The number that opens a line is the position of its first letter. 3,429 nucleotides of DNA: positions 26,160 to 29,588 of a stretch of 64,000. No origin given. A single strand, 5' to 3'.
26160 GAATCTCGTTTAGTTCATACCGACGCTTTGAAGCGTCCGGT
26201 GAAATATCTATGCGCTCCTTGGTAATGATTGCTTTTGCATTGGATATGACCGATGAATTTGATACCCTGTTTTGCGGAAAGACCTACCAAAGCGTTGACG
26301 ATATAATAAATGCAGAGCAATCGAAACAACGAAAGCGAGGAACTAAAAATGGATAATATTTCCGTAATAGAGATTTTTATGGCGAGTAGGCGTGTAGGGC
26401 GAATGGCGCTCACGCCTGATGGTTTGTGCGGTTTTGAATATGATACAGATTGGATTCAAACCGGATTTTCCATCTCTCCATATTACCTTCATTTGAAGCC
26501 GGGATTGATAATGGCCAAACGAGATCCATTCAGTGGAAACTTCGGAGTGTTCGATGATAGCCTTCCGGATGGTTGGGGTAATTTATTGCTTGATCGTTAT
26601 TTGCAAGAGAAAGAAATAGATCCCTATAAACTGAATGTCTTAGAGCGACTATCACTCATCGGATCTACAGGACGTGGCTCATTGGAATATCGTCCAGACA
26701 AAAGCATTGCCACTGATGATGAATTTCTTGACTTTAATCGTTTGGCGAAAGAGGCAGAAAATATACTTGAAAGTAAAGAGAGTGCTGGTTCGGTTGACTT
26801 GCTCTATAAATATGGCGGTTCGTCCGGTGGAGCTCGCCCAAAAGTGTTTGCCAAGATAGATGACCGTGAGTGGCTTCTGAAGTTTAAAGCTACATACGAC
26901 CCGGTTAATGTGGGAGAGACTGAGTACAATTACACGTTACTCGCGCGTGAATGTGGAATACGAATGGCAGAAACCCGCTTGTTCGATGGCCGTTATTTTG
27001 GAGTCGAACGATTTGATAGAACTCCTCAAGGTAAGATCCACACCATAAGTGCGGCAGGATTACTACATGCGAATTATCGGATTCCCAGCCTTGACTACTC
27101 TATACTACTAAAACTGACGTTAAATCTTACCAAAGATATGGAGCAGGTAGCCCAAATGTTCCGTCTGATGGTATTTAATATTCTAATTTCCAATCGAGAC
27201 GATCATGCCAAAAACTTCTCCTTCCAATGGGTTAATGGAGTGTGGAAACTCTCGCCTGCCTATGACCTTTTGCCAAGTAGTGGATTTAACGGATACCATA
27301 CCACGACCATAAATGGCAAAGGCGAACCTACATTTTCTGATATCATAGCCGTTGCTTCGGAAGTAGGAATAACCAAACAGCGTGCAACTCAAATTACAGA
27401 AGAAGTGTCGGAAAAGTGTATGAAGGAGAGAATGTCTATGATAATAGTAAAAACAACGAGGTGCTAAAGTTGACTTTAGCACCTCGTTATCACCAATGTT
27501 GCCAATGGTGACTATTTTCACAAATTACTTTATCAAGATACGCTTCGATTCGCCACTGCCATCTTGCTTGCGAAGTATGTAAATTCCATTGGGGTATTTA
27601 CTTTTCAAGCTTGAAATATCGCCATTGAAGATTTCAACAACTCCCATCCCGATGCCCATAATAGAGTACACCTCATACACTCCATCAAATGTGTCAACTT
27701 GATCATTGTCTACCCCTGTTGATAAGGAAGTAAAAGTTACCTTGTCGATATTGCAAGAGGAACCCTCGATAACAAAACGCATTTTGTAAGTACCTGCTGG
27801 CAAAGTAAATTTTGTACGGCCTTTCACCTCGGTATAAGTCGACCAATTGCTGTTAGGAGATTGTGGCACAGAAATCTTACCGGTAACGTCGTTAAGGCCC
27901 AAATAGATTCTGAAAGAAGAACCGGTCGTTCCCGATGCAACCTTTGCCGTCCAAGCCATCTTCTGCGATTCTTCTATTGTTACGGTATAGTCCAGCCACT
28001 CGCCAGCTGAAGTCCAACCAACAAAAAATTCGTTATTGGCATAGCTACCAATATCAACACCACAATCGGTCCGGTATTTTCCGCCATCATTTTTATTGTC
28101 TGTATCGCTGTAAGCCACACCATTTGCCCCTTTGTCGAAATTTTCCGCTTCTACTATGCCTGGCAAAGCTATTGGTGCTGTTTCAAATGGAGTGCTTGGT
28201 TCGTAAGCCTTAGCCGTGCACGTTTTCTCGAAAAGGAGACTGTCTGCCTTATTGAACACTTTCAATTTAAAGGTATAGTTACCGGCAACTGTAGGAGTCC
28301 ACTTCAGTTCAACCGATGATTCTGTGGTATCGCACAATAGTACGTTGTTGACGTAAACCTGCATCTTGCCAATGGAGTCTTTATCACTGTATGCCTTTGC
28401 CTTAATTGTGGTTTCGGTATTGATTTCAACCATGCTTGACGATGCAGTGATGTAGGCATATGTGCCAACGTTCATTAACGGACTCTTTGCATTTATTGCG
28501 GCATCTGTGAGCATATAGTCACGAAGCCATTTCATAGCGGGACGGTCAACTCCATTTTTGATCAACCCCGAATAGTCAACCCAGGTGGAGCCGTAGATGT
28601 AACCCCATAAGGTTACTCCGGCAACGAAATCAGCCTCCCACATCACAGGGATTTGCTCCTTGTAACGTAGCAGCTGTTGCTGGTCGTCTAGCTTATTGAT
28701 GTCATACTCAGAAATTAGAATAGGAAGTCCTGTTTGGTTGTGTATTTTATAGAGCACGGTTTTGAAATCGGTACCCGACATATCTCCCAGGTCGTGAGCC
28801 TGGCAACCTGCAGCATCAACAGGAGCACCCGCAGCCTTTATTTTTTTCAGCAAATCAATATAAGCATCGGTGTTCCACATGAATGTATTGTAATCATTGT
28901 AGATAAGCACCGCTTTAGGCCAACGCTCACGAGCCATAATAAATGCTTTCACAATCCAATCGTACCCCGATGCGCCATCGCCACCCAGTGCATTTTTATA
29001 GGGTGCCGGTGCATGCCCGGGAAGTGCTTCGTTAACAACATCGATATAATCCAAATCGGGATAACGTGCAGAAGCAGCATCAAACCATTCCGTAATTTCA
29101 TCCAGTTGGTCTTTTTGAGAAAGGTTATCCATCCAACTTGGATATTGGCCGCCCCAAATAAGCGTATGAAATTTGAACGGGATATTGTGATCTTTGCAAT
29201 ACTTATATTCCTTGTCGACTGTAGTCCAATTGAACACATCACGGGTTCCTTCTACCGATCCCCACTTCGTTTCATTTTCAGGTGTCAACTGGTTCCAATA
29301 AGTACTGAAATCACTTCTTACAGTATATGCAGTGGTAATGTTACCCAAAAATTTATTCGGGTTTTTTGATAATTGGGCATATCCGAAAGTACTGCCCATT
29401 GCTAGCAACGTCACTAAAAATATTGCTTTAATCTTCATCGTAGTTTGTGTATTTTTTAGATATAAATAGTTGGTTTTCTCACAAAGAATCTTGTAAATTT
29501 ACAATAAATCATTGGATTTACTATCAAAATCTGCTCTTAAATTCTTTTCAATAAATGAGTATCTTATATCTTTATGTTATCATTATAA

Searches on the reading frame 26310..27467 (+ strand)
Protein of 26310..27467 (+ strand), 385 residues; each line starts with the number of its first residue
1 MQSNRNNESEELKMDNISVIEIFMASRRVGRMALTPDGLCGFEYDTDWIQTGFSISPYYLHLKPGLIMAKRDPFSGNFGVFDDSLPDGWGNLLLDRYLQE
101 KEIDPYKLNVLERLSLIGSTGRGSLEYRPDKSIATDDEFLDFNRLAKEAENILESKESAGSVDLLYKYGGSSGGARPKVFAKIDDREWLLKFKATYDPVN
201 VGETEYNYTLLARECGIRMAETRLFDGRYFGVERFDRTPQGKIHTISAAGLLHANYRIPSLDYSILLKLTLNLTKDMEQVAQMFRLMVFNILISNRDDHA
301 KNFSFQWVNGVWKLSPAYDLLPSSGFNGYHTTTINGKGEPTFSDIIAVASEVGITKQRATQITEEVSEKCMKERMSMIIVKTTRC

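Call 44: search_protein_families(library=pfam, proteins=[window:26310-27467:+], max_evalue=0.0001)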
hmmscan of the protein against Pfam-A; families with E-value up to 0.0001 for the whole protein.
window:26310-27467:+ (385 aa): 2 families
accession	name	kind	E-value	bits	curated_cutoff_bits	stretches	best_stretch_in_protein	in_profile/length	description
PF07804.18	HipA_C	-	3.1e-48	164.7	30.5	1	171-372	2-211/213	HipA-like C-terminal domain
PF13657.11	Couple_hipA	-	1.7e-13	51.3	22.5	1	21-127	2-98/99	HipA N-terminal domain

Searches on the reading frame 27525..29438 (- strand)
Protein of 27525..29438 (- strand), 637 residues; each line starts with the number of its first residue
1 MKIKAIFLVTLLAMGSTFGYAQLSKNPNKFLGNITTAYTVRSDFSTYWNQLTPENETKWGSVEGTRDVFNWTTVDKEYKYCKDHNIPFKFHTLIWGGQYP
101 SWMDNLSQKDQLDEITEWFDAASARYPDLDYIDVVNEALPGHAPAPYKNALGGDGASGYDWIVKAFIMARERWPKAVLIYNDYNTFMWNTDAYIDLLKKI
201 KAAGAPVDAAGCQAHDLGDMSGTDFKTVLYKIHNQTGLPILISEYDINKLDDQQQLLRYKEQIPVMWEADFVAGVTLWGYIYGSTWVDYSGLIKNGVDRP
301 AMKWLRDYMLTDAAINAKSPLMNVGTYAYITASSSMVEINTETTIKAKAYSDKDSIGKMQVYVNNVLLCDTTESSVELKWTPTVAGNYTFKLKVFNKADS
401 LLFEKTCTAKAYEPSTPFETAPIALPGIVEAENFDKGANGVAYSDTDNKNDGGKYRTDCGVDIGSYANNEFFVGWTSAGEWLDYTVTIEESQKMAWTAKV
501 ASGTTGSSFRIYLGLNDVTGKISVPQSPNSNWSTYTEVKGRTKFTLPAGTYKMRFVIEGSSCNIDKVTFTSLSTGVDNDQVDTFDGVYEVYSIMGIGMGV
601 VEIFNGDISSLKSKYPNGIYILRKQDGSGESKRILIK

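Call 44: search_protein_families(library=pfam, proteins=[window:27525-29438:-], max_evalue=0.0001)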
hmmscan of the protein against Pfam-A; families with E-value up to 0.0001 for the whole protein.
window:27525-29438:- (637 aa): 3 families
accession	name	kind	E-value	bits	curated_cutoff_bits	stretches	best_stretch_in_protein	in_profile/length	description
PF00331.26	Glyco_hydro_10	-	1e-54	186.3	22.1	1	39-289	27-286/311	Glycosyl hydrolase family 10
PF03422.21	CBM_6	-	2.2e-15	57.5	28.9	1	455-570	5-124/125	Carbohydrate binding module (family 6)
PF17957.7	Big_7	-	4.3e-06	27.7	24.1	1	333-390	10-68/70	Bacterial Ig domain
